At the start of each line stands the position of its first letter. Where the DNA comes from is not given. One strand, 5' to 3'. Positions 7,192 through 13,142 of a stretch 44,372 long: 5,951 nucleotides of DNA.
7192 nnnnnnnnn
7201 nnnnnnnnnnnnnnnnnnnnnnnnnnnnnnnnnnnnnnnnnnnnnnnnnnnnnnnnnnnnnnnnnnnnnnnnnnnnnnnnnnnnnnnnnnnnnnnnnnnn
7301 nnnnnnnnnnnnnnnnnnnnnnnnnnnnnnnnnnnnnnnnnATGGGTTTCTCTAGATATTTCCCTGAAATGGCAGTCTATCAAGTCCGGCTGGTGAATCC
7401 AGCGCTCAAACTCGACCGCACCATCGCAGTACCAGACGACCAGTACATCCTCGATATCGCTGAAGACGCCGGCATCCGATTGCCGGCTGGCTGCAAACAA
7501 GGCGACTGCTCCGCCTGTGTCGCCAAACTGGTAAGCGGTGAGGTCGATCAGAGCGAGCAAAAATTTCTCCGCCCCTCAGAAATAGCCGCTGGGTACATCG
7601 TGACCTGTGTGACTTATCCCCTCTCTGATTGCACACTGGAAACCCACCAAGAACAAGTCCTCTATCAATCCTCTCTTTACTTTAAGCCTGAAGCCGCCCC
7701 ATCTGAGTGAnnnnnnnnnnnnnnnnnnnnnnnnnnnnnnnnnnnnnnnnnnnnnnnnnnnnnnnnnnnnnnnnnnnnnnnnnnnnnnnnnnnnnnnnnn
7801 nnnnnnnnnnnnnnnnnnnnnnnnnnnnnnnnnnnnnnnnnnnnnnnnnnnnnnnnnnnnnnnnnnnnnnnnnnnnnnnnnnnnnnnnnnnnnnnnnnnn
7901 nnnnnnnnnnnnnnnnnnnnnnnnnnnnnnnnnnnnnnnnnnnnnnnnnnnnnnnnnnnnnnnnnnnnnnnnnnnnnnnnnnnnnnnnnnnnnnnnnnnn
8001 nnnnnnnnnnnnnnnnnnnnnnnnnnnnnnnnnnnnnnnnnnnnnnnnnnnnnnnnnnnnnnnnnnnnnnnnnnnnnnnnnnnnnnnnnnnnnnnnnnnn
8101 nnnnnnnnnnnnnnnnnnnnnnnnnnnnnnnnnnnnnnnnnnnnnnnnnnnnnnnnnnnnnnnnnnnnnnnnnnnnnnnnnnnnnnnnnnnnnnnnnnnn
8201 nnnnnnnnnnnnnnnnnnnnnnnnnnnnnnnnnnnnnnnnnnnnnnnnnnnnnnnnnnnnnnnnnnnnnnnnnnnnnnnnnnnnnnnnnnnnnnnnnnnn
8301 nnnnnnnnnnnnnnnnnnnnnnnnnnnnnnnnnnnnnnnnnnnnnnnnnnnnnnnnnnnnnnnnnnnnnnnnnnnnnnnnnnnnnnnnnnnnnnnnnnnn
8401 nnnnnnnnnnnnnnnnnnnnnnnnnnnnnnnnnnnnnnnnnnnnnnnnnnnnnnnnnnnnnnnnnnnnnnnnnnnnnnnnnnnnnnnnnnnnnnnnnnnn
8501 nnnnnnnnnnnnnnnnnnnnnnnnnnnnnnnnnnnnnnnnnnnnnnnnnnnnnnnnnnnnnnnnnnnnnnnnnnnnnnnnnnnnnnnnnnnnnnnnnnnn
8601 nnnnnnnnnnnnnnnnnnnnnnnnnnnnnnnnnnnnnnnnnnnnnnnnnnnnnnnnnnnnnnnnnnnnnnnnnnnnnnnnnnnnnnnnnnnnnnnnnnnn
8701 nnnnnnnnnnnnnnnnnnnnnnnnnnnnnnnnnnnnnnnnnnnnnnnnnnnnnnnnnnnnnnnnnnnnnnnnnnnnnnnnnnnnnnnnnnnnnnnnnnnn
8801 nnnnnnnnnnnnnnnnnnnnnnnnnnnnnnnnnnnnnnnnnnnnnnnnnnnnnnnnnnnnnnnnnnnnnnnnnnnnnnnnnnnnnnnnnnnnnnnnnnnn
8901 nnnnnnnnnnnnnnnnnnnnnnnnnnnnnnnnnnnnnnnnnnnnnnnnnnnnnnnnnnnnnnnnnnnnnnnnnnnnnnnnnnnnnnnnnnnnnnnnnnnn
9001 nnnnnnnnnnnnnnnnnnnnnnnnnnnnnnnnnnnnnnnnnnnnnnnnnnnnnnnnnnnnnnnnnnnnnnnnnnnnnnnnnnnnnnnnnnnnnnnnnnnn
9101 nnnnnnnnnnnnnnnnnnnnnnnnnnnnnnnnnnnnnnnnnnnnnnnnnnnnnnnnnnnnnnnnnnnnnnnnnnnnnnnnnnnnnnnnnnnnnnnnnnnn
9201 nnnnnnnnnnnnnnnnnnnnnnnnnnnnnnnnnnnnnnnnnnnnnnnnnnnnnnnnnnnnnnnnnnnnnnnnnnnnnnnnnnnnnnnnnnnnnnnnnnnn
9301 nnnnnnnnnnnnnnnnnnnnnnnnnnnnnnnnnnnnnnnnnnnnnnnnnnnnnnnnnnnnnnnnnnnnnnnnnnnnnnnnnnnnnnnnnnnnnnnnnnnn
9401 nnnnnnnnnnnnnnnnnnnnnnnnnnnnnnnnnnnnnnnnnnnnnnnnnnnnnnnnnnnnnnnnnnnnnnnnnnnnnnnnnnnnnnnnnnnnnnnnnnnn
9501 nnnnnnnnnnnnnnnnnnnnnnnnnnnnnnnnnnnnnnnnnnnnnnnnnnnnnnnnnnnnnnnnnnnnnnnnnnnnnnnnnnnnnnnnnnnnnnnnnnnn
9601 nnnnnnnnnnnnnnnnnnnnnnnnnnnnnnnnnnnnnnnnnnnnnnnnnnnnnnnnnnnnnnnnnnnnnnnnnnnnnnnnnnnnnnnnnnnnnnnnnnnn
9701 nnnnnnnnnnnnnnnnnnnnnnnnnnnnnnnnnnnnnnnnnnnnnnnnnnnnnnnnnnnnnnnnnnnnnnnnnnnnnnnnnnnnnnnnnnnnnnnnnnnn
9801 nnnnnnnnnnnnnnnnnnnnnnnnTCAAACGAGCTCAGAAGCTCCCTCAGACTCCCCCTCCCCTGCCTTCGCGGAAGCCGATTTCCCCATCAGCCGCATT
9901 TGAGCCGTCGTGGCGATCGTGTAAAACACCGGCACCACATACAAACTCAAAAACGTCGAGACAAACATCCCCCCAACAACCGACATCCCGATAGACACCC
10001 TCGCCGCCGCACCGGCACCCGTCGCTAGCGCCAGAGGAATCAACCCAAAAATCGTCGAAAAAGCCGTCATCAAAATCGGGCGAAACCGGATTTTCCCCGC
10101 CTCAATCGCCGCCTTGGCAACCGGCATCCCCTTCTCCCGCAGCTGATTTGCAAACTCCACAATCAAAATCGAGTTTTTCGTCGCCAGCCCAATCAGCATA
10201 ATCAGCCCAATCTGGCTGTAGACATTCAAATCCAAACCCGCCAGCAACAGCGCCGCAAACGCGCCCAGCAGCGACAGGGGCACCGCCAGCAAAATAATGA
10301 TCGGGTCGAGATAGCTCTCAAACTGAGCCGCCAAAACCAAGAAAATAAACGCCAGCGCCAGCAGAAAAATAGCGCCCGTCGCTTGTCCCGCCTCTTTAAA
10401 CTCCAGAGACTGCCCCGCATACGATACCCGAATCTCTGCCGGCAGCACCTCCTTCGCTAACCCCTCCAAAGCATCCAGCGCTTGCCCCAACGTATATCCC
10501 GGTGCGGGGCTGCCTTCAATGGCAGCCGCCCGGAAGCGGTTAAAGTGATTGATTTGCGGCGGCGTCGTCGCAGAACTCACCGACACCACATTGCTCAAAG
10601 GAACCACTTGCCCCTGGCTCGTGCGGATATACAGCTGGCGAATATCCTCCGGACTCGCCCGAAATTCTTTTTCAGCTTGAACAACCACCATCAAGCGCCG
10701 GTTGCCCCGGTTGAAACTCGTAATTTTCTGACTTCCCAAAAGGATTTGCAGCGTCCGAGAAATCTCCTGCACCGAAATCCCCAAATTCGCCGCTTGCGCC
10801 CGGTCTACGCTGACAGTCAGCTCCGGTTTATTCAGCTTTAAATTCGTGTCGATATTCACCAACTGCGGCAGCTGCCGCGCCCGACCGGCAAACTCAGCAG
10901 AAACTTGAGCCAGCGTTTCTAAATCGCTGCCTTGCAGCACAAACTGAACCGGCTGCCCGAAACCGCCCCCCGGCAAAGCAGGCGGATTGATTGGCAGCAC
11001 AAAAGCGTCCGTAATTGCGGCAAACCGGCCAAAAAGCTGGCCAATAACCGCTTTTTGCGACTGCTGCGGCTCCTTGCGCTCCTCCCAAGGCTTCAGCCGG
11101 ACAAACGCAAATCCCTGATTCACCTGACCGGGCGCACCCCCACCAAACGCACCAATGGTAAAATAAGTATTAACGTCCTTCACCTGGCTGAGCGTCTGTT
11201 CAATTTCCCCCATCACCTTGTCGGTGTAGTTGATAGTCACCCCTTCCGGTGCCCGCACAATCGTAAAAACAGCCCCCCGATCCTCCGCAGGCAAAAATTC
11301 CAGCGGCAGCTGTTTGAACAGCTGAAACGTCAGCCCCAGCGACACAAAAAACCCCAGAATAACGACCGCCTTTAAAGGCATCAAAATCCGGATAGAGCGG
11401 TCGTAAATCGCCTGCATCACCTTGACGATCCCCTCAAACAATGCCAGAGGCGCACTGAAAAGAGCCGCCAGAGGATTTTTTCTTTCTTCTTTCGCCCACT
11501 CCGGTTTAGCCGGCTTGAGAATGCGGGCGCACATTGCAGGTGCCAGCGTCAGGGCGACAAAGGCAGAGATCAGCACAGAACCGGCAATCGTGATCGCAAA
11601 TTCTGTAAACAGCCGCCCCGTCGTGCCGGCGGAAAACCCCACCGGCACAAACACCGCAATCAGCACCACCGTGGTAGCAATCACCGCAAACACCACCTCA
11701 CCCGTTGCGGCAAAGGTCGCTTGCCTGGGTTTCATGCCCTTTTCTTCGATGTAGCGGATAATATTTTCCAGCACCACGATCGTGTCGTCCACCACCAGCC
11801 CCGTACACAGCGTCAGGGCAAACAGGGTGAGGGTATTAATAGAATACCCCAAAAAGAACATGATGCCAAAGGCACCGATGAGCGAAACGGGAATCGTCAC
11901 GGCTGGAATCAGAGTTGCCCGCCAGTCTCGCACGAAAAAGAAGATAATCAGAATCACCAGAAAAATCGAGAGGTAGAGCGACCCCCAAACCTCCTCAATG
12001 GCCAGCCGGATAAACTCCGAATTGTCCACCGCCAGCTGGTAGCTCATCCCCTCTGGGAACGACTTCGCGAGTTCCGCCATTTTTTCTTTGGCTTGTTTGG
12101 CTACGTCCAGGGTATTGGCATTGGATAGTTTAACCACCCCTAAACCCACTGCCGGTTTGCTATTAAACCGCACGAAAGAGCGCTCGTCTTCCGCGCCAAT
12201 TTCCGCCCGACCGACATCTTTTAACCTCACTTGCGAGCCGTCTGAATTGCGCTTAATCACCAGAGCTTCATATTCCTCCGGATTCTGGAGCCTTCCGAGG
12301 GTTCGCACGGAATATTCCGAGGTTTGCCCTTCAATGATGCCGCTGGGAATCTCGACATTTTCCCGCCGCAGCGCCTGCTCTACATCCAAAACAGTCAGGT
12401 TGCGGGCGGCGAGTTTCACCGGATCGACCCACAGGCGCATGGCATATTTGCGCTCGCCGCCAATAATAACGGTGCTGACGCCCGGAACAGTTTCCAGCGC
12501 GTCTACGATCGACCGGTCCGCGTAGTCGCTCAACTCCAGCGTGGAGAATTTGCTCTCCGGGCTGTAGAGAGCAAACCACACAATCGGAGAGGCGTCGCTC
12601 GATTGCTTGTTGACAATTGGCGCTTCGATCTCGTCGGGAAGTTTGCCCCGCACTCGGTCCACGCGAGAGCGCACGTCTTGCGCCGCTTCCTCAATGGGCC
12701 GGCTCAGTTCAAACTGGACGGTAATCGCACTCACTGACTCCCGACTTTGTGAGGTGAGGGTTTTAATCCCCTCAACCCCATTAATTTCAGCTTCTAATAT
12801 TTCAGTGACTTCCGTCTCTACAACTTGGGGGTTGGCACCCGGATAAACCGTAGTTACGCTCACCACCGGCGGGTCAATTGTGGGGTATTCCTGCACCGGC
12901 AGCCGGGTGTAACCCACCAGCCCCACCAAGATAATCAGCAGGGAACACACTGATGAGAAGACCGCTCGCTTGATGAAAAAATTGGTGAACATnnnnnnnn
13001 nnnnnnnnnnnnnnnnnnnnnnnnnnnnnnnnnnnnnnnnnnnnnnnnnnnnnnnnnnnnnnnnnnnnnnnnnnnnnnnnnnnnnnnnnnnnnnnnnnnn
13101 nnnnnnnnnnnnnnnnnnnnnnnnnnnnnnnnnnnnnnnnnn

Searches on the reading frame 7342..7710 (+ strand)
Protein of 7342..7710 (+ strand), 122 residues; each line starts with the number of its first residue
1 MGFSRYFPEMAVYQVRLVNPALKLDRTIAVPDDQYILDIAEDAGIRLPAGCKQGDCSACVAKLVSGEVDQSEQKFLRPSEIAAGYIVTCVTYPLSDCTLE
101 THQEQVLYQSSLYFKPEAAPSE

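Call 36: search_protein_families(library=pfam, proteins=[window:7342-7710:+], max_evalue=0.01)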
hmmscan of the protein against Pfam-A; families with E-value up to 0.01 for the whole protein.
window:7342-7710:+ (122 aa): 1 family
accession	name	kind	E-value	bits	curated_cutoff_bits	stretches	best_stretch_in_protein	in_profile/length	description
PF00111.32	Fer2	-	6e-19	68.2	21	1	25-93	7-76/77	2Fe-2S iron-sulfur cluster binding domain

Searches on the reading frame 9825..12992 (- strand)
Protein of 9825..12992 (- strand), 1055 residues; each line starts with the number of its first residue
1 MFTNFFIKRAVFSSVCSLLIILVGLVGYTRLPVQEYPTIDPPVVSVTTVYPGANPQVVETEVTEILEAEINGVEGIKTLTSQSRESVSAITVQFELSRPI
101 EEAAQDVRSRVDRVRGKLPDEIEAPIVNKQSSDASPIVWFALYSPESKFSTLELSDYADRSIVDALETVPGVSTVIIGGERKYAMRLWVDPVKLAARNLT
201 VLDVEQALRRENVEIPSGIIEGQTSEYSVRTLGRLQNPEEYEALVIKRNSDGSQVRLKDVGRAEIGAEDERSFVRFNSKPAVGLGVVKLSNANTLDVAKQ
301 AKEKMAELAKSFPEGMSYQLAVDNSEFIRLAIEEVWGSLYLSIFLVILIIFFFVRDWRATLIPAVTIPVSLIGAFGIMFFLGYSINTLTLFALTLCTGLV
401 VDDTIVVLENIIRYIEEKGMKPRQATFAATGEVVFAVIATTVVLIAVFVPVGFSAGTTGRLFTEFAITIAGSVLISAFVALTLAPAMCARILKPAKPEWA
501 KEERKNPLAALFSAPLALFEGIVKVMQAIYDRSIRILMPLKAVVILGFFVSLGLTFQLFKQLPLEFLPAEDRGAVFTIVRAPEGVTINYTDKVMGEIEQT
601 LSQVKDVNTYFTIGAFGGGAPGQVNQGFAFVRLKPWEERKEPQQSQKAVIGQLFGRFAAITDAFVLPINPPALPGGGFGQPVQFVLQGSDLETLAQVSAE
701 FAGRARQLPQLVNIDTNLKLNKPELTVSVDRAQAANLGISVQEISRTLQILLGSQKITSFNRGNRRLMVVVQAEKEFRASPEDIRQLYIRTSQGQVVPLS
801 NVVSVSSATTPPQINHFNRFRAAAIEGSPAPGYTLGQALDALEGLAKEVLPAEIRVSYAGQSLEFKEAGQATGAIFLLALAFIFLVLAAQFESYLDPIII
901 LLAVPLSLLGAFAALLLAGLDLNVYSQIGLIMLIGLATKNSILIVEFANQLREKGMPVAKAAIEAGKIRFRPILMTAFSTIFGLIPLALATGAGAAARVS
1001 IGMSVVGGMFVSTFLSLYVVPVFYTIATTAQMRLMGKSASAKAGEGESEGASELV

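Call 7: search_protein_families(library=pfam, proteins=[window:9825-12992:-])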
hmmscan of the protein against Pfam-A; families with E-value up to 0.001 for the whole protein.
window:9825-12992:- (1055 aa): 3 families
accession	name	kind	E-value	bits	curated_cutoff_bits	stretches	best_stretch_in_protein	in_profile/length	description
PF00873.25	ACR_tran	-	0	1114.8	28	1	3-1026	2-1019/1021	AcrB/AcrD/AcrF family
PF03176.21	MMPL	-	6.2e-14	52.1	20.5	2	341-490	151-301/333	MMPL family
PF02355.23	SecD_SecF_C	-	6.2e-06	26.2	20.5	0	873-1020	35-179/189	Protein export membrane protein SecD/SecF, C-terminal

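Call 9: search_protein_families(library=ncbifam, proteins=[window:9825-12992:-])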
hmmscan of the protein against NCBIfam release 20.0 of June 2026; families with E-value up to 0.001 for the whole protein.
window:9825-12992:- (1055 aa): 15 families
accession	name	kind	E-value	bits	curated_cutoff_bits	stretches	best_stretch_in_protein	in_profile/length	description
NF033617.1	RND_permease_2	subfamily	0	1051.8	1250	1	3-1026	1-1006/1009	multidrug efflux RND transporter permease subunit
NF000282.2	RND_permease_1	subfamily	6.7e-304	1010.8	1250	1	4-1026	2-1026/1029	multidrug efflux RND transporter permease subunit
TIGR00915.1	2A0602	subfamily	9.8e-304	1010.3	940.35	1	3-1033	2-1034/1050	efflux RND transporter permease subunit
NF007133.0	PRK09579.1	equivalog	1e-240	801.3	1763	1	2-1032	3-1007/1017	multidrug efflux RND transporter permease subunit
NF007131.0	PRK09577.1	equivalog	1.5e-227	757.9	1768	1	4-1028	3-1023/1045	multidrug efflux RND transporter permease subunit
NF007842.1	PRK10555.1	equivalog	5.4e-221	736.3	1854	1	3-1026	2-1025/1036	multidrug efflux RND transporter permease AcrD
NF011706.2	PRK15127.1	equivalog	3.5e-199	664.2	2150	1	3-1027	2-1029/1049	multidrug efflux RND transporter permease subunit AcrB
NF000037.1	RND_perm_OqxB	exception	1.7e-194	648.5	2200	1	2-1026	3-1033/1050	multidrug efflux RND transporter permease subunit OqxB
NF007905.0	PRK10614.1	equivalog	2.4e-192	641.3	1774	1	2-1037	3-1018/1025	multidrug efflux RND transporter permease subunit MdtC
NF007798.0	PRK10503.1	equivalog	4.8e-183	610.5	1584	1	5-1028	15-1023/1040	MdtB/MuxB family multidrug efflux RND transporter permease subunit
TIGR00914.1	2A0601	subfamily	6.7e-130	434.7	701.45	1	15-1033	18-1041/1051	CusA/CzcA family heavy metal efflux RND transporter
TIGR00921.1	2A067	subfamily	1.2e-14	53.3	351.9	2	328-550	182-406/733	hydrophobe/amphiphile efflux-3 (HAE3) family transporter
TIGR00916.1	2A0604s01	subfamily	1.7e-09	37.6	148.6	1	340-480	93-230/231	SecD/SecF family protein translocase subunit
TIGR00966.2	transloc_SecF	equivalog_domain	5.7e-06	26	160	1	298-486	91-274/279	protein translocase subunit SecF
NF009580.0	PRK13023.1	equivalog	7.9e-05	21.1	1153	0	331-504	288-460/775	protein translocase subunit SecDF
